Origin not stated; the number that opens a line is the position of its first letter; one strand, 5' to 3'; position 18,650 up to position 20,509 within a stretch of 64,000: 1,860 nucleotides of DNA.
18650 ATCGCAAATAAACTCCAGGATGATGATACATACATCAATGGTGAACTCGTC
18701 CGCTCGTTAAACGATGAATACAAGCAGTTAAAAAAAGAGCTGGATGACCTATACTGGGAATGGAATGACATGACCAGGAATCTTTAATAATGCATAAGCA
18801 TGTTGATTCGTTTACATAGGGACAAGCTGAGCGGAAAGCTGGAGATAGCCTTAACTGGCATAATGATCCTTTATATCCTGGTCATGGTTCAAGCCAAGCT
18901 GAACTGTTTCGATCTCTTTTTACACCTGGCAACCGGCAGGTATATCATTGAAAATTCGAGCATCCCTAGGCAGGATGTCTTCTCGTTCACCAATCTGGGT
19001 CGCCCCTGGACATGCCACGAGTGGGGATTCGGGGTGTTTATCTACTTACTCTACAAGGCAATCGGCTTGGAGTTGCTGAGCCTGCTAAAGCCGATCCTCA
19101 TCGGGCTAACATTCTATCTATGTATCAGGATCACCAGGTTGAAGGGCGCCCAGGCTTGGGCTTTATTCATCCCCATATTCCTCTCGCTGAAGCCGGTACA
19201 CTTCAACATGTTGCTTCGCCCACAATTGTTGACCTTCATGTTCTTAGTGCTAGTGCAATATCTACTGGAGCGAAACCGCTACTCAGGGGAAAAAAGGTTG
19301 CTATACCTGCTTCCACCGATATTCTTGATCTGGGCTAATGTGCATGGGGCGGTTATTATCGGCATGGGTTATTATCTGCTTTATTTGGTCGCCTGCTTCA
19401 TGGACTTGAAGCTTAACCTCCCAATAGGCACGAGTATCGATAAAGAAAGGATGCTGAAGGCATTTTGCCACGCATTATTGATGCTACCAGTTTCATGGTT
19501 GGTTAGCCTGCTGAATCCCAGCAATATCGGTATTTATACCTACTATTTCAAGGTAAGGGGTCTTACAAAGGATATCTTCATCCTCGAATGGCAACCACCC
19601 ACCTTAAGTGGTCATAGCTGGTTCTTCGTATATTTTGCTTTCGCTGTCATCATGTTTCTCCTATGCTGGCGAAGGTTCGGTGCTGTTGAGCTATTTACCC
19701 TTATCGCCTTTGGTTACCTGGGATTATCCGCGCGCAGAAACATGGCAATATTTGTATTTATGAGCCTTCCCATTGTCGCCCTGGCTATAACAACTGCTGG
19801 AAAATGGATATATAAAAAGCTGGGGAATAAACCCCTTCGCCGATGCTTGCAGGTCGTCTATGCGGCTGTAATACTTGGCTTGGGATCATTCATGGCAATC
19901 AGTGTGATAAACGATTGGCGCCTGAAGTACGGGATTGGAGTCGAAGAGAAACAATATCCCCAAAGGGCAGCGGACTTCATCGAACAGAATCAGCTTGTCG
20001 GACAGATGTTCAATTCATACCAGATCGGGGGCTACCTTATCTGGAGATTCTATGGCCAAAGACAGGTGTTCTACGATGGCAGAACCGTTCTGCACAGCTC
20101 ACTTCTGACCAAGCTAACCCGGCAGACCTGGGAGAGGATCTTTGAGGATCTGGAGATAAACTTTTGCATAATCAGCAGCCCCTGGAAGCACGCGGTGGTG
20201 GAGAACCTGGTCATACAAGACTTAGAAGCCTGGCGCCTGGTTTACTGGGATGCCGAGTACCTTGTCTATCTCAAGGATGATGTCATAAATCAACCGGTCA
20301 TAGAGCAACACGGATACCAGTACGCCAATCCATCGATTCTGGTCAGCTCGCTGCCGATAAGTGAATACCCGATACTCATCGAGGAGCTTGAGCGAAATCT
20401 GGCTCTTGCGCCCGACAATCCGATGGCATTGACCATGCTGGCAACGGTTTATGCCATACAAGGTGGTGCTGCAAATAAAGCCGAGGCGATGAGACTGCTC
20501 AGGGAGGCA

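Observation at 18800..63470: Window-wide enrichment: four radical SAM, five GT-A/GT-B glycosyltransferases, three GT-C-like membrane proteins, two epimerases, two phosphodiesterases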

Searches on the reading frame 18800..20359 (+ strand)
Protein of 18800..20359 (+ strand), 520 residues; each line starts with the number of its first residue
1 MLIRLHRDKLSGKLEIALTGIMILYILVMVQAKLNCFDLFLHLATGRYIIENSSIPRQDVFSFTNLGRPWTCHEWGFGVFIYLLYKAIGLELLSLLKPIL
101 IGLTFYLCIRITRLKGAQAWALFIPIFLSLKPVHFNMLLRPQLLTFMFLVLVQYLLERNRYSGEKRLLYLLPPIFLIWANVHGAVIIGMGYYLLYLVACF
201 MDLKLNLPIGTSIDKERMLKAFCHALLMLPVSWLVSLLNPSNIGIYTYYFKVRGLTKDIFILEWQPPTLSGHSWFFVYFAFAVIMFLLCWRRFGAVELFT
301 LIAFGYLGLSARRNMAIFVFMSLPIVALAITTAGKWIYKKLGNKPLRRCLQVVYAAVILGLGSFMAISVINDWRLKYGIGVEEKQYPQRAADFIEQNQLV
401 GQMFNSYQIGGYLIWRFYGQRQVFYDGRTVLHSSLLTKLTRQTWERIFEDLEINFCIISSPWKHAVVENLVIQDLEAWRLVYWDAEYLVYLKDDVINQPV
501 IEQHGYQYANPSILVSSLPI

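Call 60: search_protein_representatives(protein=window:18800-20359:+)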
Query: 520 residues. Proteins with E-value up to 0.001 (for the whole library): 20042; up to 1e-10: 10722; up to 1e-30: 855. The best 150 are listed.
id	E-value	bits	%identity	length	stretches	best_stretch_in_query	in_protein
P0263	0.0e+00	1177.7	100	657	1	1-520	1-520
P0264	2.3e-62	228.0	31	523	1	8-512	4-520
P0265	2.9e-59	217.7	31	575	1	23-512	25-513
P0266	4.9e-58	213.6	31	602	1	25-511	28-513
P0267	5.3e-58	213.5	31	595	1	33-509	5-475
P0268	3.5e-57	210.9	31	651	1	16-512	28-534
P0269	1.2e-56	209.0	35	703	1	24-514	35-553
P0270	1.6e-56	208.7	32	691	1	21-515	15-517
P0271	3.2e-56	207.7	32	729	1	19-498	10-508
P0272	4.1e-56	207.3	30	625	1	36-513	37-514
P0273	3.7e-54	200.9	31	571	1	20-512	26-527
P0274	1.6e-53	198.7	33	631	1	9-512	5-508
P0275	1.9e-53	198.5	31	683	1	18-504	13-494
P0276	6.0e-53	196.9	32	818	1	33-511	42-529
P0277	9.5e-52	192.9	31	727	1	20-511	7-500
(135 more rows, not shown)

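Call 62: search_protein_families(library=pfam, alignment_id=A2, max_evalue=0.01)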
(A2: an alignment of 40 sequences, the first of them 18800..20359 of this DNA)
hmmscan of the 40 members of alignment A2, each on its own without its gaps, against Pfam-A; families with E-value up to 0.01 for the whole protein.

A. member 1, window:18800-20359:+ (520 aa): 0 families

B. families by the number of members that match (of 40 scanned): 28 families (the first 25 are shown)
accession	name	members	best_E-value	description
PF07719.23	TPR_2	14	1.8e-29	Tetratricopeptide repeat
PF13432.12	TPR_16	13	4e-15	Tetratricopeptide repeat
PF13414.12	TPR_11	12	4.5e-20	TPR repeat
PF13181.12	TPR_8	12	1.6e-19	Tetratricopeptide repeat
PF14559.12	TPR_19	12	2e-14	Tetratricopeptide repeat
PF13431.12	TPR_17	12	1.3e-13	Tetratricopeptide repeat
PF00515.34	TPR_1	11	3.6e-27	Tetratricopeptide repeat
PF13424.12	TPR_12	11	7.2e-15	Tetratricopeptide repeat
PF13428.12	TPR_14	10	2.6e-14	Tetratricopeptide repeat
PF23914.1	TPR_CcmH_CycH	8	2.5e-08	Cytochrome c-type biogenesis protein H TPR domain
PF13174.12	TPR_6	7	1e-09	Tetratricopeptide repeat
PF13176.12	TPR_7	6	7.2e-09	Tetratricopeptide repeat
PF13374.12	TPR_10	6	1.6e-07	Tetratricopeptide repeat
PF24575.1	TPR_Slam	6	1.5e-06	Surface lipoprotein assembly modifier, N-terminal TPR repeats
PF25063.1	ARM_TT21_C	5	1.2e-08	Tetratricopeptide repeat protein 21 C-terminal ARM domain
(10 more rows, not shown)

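Call 63: search_solved_structures(query=A2, max_evalue=1)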
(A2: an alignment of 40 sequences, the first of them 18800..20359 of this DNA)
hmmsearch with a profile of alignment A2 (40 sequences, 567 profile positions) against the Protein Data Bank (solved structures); distinct sequences matched with E-value up to 1: 75 (the best 60 are shown).
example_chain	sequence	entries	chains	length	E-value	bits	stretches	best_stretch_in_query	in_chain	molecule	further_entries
9qhb_A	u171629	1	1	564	1.9e-25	92.8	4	514-566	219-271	Engineered tetratricopeptide repeat protein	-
8bu0_A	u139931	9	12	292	2.9e-16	62.6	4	514-567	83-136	Consensus tetratricopeptide repeat protein | Crystal structure of an 8-repeat consensus TPR superhelix with Zinc. | Monomer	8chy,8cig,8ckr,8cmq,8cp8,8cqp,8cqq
9qhc_A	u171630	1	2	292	4.2e-14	55.4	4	514-567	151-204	Engineered tetratricopeptide repeat protein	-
7obi_A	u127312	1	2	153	4.8e-11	45.3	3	516-567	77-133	CTPR-rv4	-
2fo7_A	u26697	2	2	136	2.6e-08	36.3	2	514-567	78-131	SYNTHETIC CONSENSUS TPR PROTEIN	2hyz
8ch0_A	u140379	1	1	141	3.1e-08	36.1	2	514-567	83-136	Consensus tetratricopeptide repeat protein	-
9gzg_A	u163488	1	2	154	6.4e-07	31.7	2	517-567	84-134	Engineered CTPR protein with glutamic acids for conductivity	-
1na0_A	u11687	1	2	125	8e-07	31.4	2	514-567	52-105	designed protein CTPR3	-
3kd7_A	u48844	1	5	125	1.1e-05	27.7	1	513-567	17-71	CTPR390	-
2wqh_A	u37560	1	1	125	5.1e-05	25.4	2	514-567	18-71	CTPR3Y3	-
6eou_A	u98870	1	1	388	0.00023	23.2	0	517-566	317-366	UDP-N-acetylglucosamine--peptide N-acetylglucosaminyltransferase 110 kDa subunit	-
1w3b_A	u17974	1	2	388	0.00027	23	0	516-566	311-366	UDP-N-ACETYLGLUCOSAMINE--PEPTIDE N-ACETYLGLUCOSAMINYLTRANSFERASE 110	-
8cus_A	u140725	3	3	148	0.0009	21.3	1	521-567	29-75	I432-1(NaCl) Chain A | I432-1(Imd) Chain A | I432-1-X3 Chain A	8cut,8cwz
6v8e_A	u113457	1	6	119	0.00092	21.3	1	500-567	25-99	Designed protein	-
8far_A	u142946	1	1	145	0.00095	21.2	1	522-567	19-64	I432-1-CC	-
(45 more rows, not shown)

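Call 70: find_encoding_contigs(protein=P0269, flank=8000, max_places=3)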
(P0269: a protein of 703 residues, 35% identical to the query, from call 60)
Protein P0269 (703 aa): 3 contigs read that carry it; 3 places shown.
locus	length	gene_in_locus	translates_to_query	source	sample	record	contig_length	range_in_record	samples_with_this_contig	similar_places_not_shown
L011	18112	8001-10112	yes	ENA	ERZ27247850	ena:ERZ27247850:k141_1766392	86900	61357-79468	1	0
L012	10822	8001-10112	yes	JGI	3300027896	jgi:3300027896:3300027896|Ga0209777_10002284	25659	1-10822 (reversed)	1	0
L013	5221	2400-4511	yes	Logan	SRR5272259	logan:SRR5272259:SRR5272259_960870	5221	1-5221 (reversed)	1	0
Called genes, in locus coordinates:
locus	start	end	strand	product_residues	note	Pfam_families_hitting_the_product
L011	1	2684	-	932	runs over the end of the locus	PF05547:Peptidase_M6, PF18962:Por_Secre_tail (weak)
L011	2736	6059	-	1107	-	-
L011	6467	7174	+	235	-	-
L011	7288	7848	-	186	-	-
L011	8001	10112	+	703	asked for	PF14559:TPR_19 (faint), PF23914:TPR_CcmH_CycH (faint), PF00515:TPR_1 (faint), PF07719:TPR_2 (faint), PF13181:TPR_8 (faint), PF13371:TPR_9 (faint), PF13414:TPR_11 (faint), PF13424:TPR_12 (faint), +2 more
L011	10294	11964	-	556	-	PF09924:LPG_synthase_C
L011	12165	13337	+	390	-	PF02786:CPSase_L_D2, PF08442:ATP-grasp_2, PF13549:ATP-grasp_5, PF24948:Citrate_synth_N, PF00549:Ligase_CoA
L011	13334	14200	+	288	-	PF02629:CoA_binding, PF00549:Ligase_CoA, PF13607:Succ_CoA_lig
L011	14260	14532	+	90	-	PF12837:Fer4_6 (faint), PF13237:Fer4_10, PF14697:Fer4_21 (weak), PF12838:Fer4_7, PF13187:Fer4_9 (weak), PF12800:Fer4_4 (faint), PF12797:Fer4_2 (weak), PF00037:Fer4 (weak)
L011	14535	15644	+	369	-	PF01855:POR_N, PF17147:PFOR_II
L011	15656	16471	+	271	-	PF02775:TPP_enzyme_C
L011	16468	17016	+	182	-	PF01558:POR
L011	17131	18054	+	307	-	PF00389:2-Hacid_dh, PF02826:2-Hacid_dh_C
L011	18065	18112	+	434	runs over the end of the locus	PF06245:DUF1015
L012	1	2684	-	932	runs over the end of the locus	PF05547:Peptidase_M6, PF18962:Por_Secre_tail (weak)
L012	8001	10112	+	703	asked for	PF14559:TPR_19 (faint), PF23914:TPR_CcmH_CycH (faint), PF00515:TPR_1 (faint), PF07719:TPR_2 (faint), PF13181:TPR_8 (faint), PF13371:TPR_9 (faint), PF13414:TPR_11 (faint), PF13424:TPR_12 (faint), +2 more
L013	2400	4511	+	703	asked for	PF14559:TPR_19 (faint), PF23914:TPR_CcmH_CycH (faint), PF00515:TPR_1 (faint), PF07719:TPR_2 (faint), PF13181:TPR_8 (faint), PF13371:TPR_9 (faint), PF13414:TPR_11 (faint), PF13424:TPR_12 (faint), +2 more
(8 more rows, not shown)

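Call 71: find_encoding_contigs(protein=P0264, flank=8000, max_places=3)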
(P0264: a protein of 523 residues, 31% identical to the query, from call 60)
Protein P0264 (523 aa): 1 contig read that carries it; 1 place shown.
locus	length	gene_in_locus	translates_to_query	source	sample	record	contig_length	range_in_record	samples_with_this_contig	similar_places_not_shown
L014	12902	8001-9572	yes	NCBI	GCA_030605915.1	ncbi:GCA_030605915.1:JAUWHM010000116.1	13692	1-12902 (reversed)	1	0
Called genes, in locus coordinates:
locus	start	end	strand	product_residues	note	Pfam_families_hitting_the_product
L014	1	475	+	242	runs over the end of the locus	PF00535:Glycos_transf_2, PF13641:Glyco_tranf_2_3 (weak)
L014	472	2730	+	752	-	PF11028:TMEM260_N, PF28495:TMEM260_2, PF13414:TPR_11, PF13432:TPR_16, PF13424:TPR_12, PF00515:TPR_1, PF07719:TPR_2, PF13414:TPR_11, +13 more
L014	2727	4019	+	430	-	PF09594:GT87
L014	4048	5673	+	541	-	PF27757:Competence-induced_Ccs4_N, PF13231:PMT_2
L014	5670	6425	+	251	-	PF00535:Glycos_transf_2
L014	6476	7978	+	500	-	PF13641:Glyco_tranf_2_3 (weak), PF00535:Glycos_transf_2, PF05219:DREV (weak), PF13489:Methyltransf_23, PF08241:Methyltransf_11, PF08242:Methyltransf_12, PF13649:Methyltransf_25, PF13847:Methyltransf_31, +1 more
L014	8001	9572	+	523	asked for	-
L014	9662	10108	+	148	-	PF07963:N_methyl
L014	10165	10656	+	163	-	-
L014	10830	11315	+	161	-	-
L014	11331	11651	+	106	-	PF14076:DUF4258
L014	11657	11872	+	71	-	-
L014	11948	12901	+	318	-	?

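Call 77: predict_structure(alignment_id=A2)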
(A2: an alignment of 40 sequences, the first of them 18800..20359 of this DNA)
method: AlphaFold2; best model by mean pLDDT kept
length: 520 residues; sequences in the alignment: 40
mean_pLDDT: 89.8   pTM: 0.91
mean pLDDT of the five models: 89.8, 89.7, 89.4, 87.5, 87.4
residues with pLDDT >= 90: 365; 70-90: 110; 50-70: 33; < 50: 12
segments of 3 or more residues with pLDDT < 50: 1-6, 8-10, 518-520
pLDDT, mean of each block of 10 residues (from residue 1): 44 84 91 94 98 97 95 96 98 96 97 91 91 91 98 98 97 98 96 98 87 88 98 97 90 84 94 96 97 96 98 97 97 89 73 80 77 80 94 97 94 95 93 85 86 93 62 76 93 96 86 55
secondary structure, 60 per line:
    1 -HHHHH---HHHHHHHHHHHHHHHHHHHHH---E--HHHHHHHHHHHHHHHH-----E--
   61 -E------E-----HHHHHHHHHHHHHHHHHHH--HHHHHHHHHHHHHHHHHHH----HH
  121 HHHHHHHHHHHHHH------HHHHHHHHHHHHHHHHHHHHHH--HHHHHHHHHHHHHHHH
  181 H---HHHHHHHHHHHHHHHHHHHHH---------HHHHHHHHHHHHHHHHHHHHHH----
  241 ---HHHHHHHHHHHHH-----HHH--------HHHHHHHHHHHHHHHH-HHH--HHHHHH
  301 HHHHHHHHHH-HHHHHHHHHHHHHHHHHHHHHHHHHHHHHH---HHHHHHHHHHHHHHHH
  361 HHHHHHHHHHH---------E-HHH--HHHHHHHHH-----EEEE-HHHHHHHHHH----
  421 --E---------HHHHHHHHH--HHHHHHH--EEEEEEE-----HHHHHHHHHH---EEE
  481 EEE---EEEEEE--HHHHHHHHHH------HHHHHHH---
elements in order: H2-6 H10-30 H37-52 H75-93 H96-114 H119-134 H141-162 H165-181 H185-205 H215-236 H244-256 H273-288 H295-310 H312-341 H345-371 H388-396 E402-405 H407-416 H433-441 H444-450 E453-459 H465-474 E478-483 E487-492 H495-504 H511-517

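Call 81: fold_search(model_id=the predicted structure, library=pdb)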
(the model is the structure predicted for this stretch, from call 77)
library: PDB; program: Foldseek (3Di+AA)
matches with E <= 10: 318; with E <= 0.001: 21
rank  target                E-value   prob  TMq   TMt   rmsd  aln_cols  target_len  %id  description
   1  7oci_F                1.6e-08  1.00  0.63  0.53  10.9       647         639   11  Cryo-EM structure of yeast Ost6p containing oligosaccharyltransferase complex (released 2022-02-16)
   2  8age_A                2.2e-08  1.00  0.64  0.53  10.3       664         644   12  Structure of yeast oligosaccharylransferase complex with acceptor peptide bound (released 2022-12-07)
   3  6s7o_A                5.6e-08  1.00  0.65  0.53   7.7       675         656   11  Cryo-EM structure of human oligosaccharyltransferase complex OST-A (released 2019-12-18)
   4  8agb_A                1.3e-07  1.00  0.64  0.53  11.0       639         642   12  Structure of yeast oligosaccharylransferase complex with lipid-linked oligosaccharide bound (released 2022-12-07)
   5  7e9s_A                1.4e-07  1.00  0.62  0.40  10.3       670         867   12  Archaeal oligosaccharyltransferase AglB from Archaeoglobus fulgidus in complex with an inhibitory peptide and a dolich (released 2021-09-08)
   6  9n9j_I                1.7e-07  1.00  0.64  0.49   7.9       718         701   11  Structure of a GRP94 folding intermediate engaged with a CCDC134- and FKBP11-bound secretory translocon (released 2025-11-19)
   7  8pn9_A                1.8e-07  1.00  0.62  0.51   6.1       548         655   11  Structure of human oligosaccharyltransferase OST-A complex bound to NGI-1 (released 2024-05-08)
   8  6s7t_A                2.2e-07  1.00  0.62  0.47   9.6       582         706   11  Cryo-EM structure of human oligosaccharyltransferase complex OST-B (released 2019-12-18)
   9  8agc_A                3.0e-07  1.00  0.66  0.51   8.3       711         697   11  Structure of yeast oligosaccharylransferase complex with lipid-linked oligosaccharide and non-acceptor peptide bound (released 2022-12-07)
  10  6ftg_5                4.7e-07  1.00  0.60  0.50  11.6       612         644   12  Subtomogram average of OST-containing ribosome-translocon complexes from canine rough microsomal membranes (released 2018-03-21)
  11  5gmy_A                5.2e-07  1.00  0.58  0.38  14.2       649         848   12  Crystal structure of the Archaeoglobus fulgidus oligosaccharyltransferase (O29867_ARCFU) tethered with an acceptor pep (released 2017-02-01)
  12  8b6l_I                7.1e-07  1.00  0.61  0.48   7.6       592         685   11  Subtomogram average of the human Sec61-TRAP-OSTA-translocon (released 2022-12-07)
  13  6c26_A                7.4e-07  1.00  0.60  0.50  11.6       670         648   11  The Cryo-EM structure of a eukaryotic oligosaccharyl transferase complex (released 2018-01-31)
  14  3wak                  1.5e-06  1.00  0.60  0.38  13.9       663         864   11  Crystal structure of the Archaeoglobus fulgidus oligosaccharyltransferase (O29867_ARCFU) in the apo form (released 2013-10-30)
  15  3waj                  1.8e-06  1.00  0.54  0.37  14.0       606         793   12  Crystal structure of the Archaeoglobus fulgidus oligosaccharyltransferase (O29867_ARCFU) complex with Zn and sulfate (released 2013-10-30)
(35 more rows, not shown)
